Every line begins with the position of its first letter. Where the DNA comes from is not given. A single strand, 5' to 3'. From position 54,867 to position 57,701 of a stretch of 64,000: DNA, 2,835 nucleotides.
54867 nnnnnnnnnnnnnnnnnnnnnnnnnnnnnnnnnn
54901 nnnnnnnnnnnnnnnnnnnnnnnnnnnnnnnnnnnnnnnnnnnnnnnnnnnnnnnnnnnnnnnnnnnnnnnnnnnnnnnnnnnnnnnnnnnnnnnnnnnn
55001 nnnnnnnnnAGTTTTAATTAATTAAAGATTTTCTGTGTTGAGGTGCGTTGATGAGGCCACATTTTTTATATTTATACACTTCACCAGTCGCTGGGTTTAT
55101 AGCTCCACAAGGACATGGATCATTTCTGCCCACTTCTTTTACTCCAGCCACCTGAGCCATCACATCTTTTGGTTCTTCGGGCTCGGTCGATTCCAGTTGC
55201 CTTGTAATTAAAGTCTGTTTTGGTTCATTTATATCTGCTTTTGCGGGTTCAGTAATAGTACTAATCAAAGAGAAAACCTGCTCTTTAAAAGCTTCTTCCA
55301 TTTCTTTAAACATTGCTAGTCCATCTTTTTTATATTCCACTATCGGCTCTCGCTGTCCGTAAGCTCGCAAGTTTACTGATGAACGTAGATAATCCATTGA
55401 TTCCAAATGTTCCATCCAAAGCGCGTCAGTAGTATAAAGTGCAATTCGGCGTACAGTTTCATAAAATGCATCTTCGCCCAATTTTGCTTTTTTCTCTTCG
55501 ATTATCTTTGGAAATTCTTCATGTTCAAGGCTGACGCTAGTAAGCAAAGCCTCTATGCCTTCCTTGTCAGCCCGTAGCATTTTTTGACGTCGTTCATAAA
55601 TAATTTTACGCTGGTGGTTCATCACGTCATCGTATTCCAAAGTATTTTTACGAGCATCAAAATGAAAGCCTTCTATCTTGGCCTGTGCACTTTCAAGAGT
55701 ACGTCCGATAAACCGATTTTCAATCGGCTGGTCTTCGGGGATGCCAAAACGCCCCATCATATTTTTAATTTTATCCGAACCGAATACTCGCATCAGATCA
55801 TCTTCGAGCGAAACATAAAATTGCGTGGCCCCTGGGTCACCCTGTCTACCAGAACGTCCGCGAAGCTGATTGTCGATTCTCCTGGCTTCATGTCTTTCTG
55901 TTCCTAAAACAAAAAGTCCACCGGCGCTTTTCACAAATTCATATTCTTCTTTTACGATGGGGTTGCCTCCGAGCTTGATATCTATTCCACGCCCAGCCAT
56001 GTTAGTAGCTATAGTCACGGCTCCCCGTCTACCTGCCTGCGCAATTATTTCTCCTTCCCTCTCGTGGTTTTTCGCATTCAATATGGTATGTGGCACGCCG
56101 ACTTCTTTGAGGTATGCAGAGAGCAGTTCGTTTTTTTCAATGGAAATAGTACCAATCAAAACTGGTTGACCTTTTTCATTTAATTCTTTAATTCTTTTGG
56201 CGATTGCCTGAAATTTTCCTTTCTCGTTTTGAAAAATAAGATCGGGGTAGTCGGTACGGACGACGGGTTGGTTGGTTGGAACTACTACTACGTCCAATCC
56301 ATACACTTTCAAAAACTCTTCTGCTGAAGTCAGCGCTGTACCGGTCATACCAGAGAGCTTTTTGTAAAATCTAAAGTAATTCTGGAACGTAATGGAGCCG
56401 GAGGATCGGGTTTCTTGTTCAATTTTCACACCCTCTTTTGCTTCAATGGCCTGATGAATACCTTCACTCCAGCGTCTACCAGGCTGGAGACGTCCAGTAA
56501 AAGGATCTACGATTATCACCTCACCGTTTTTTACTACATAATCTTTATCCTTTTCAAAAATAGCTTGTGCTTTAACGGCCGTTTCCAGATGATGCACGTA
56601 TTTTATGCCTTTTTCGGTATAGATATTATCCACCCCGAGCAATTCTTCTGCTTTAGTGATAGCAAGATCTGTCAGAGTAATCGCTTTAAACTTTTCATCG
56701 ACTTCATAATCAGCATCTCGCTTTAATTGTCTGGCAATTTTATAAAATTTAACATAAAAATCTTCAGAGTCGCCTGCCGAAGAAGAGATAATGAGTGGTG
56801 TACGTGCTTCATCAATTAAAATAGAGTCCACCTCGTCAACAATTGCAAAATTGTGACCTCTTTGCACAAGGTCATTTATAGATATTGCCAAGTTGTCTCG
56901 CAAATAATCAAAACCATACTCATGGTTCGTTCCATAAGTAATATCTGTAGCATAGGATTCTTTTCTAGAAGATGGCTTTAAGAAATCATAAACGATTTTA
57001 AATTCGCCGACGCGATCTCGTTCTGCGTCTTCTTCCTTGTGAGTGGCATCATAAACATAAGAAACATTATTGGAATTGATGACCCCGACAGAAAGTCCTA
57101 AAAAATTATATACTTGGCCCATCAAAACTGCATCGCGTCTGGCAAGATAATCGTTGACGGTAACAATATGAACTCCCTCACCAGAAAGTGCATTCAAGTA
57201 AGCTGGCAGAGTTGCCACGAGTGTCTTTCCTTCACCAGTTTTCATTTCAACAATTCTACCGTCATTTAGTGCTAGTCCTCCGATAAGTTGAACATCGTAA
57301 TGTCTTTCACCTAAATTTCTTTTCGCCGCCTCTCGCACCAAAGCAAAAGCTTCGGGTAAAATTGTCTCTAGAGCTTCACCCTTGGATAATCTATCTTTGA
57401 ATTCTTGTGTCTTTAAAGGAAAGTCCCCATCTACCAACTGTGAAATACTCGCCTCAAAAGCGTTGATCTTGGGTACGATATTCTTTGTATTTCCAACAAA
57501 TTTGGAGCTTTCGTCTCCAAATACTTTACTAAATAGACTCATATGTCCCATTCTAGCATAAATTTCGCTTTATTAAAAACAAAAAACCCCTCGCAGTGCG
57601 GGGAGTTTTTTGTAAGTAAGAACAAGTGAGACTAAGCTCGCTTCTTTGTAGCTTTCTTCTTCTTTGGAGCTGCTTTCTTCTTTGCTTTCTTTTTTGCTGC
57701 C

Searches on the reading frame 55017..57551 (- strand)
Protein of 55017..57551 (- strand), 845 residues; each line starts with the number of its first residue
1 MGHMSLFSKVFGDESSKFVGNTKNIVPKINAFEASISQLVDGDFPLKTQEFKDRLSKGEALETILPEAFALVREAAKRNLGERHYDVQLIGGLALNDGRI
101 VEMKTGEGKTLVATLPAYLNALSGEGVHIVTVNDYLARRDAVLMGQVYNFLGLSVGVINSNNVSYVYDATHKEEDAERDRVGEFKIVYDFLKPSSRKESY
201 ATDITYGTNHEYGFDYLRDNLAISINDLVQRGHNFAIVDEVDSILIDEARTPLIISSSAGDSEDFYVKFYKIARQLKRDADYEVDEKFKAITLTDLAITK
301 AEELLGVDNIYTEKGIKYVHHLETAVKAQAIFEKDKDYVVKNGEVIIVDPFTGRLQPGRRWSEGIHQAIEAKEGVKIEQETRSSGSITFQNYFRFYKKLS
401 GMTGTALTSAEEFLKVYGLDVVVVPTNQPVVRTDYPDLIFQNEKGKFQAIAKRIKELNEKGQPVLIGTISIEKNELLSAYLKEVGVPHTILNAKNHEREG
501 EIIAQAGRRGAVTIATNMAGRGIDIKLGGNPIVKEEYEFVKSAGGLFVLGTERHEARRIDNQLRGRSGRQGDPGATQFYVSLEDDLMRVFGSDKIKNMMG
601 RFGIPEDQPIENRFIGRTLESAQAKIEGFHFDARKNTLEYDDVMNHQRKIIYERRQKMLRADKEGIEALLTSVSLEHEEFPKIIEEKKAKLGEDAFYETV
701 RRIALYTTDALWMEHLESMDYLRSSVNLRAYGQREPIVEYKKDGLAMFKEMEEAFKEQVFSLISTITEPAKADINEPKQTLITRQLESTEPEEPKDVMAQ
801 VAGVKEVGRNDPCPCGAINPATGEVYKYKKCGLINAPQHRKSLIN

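Call 22: search_protein_families(library=pfam, proteins=[window:55017-57551:-], max_evalue=0.00001)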
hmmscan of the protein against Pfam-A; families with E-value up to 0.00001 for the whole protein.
window:55017-57551:- (845 aa): 4 families
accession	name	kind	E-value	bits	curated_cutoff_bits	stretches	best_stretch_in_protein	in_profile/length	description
PF07517.20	SecA_DEAD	-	1.1e-118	396.2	24.6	1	8-413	2-289/290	SecA DEAD-like domain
PF21090.3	P-loop_SecA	-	2.1e-81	272.8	27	2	429-533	1-105/205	SecA P-loop domain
PF07516.18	SecA_SW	-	1.4e-43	149.7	26.7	2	678-765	113-198/200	SecA Wing and Scaffold domain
PF01043.26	SecA_PP_bind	-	2.5e-39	134.7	23.5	1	262-370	2-110/110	SecA preprotein cross-linking domain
